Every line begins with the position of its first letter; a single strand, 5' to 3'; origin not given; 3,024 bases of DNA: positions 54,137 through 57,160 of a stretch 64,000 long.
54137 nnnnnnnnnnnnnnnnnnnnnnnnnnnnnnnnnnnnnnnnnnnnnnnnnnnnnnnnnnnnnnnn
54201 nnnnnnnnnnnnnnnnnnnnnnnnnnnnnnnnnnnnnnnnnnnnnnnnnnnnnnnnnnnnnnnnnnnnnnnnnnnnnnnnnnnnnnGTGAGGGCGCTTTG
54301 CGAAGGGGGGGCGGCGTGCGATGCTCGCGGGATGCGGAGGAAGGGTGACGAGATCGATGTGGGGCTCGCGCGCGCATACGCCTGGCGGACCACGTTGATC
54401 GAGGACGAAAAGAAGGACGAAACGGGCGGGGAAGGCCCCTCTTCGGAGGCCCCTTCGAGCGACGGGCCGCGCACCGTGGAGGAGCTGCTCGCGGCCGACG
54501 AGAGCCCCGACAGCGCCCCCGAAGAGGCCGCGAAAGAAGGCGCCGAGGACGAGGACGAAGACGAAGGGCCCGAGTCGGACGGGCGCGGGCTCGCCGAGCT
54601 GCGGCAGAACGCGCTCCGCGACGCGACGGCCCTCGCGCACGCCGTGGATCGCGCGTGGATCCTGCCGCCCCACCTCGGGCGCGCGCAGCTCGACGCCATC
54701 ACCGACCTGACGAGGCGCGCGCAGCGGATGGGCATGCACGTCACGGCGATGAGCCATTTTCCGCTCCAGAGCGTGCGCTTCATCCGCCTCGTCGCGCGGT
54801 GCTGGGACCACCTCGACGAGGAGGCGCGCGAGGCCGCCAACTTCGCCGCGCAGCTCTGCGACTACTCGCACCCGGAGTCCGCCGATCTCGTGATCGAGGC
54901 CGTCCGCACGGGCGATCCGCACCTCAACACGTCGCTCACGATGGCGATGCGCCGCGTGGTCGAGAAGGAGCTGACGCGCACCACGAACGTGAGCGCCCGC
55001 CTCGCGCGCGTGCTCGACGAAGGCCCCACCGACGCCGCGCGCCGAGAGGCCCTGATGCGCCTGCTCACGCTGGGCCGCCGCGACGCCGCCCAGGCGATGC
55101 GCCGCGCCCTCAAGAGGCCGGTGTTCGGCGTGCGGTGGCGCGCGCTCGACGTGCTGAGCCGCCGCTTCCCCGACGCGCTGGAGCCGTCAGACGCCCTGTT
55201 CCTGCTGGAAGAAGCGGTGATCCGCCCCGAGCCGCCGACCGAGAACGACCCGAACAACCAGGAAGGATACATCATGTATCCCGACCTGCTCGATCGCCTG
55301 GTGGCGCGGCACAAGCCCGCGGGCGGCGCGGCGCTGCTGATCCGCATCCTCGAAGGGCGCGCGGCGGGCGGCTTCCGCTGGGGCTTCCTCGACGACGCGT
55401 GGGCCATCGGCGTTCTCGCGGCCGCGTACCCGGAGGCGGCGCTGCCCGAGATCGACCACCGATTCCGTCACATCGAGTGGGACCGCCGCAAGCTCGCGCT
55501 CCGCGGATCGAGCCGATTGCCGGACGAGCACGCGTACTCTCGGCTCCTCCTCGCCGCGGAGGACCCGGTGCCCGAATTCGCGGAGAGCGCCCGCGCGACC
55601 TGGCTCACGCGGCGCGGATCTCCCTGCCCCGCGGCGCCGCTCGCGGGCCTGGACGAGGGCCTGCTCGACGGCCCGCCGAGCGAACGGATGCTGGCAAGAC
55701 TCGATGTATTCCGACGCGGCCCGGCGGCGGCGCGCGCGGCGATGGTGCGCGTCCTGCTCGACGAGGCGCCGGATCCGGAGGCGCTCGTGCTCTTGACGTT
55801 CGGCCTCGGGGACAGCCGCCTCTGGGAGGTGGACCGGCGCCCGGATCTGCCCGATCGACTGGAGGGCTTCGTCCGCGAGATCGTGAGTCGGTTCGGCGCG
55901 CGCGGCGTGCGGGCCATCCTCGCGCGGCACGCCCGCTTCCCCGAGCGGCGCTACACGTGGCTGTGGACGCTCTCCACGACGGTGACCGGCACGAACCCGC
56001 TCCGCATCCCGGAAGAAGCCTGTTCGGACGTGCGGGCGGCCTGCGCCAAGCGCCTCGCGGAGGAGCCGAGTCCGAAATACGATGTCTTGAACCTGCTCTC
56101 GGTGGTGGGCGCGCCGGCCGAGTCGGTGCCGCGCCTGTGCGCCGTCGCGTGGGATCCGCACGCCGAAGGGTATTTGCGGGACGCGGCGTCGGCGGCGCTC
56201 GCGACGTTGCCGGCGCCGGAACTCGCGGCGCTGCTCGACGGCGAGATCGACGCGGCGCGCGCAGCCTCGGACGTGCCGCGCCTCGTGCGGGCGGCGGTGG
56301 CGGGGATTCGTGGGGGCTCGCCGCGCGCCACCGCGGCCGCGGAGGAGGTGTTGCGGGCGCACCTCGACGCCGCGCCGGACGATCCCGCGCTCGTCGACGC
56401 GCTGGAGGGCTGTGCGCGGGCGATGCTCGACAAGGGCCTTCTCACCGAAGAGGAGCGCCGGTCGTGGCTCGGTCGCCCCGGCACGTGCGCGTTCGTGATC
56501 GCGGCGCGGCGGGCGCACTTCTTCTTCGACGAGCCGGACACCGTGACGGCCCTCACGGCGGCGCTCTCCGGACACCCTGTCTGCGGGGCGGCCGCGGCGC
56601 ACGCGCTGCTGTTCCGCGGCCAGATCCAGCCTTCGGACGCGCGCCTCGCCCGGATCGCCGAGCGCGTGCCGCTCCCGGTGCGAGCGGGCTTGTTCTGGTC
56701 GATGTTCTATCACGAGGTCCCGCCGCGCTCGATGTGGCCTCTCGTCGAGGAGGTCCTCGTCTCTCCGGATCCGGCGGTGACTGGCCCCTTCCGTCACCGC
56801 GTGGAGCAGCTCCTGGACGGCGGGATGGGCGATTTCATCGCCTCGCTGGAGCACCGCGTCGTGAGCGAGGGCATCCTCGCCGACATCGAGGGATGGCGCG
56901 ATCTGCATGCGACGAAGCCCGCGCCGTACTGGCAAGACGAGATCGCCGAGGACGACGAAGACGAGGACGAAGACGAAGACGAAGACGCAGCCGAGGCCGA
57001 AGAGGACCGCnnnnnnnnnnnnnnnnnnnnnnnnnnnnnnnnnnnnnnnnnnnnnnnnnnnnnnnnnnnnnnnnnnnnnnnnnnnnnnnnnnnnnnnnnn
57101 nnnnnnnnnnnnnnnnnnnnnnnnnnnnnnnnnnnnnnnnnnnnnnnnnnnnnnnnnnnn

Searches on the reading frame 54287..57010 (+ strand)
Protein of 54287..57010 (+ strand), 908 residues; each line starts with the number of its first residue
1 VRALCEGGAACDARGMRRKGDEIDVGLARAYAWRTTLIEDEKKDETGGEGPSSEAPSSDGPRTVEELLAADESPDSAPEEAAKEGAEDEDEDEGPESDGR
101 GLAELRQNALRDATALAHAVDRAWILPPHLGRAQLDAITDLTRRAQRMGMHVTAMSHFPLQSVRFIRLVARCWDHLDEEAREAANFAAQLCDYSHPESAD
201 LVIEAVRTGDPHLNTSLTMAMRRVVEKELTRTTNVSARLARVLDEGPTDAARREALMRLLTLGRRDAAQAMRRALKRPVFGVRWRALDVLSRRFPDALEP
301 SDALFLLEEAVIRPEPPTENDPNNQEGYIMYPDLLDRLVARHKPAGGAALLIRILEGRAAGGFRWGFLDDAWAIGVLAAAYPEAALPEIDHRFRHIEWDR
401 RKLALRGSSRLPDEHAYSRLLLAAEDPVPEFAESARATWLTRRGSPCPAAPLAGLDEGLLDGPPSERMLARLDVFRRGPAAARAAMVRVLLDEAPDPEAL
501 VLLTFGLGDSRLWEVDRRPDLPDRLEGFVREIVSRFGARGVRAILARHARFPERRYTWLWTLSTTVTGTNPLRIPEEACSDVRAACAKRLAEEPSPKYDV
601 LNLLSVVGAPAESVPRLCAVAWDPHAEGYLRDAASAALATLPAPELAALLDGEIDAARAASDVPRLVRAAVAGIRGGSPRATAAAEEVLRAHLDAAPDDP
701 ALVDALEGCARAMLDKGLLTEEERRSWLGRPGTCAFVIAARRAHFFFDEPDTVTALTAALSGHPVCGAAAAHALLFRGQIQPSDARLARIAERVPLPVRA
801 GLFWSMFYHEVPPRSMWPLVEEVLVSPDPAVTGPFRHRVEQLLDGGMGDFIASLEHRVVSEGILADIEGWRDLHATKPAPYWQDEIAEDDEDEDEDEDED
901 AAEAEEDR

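Call 91: search_solved_structures(query=window:54287-57010:+, max_evalue=0.00001)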
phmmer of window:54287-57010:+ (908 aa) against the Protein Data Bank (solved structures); distinct sequences matched with E-value up to 0.00001: 0.
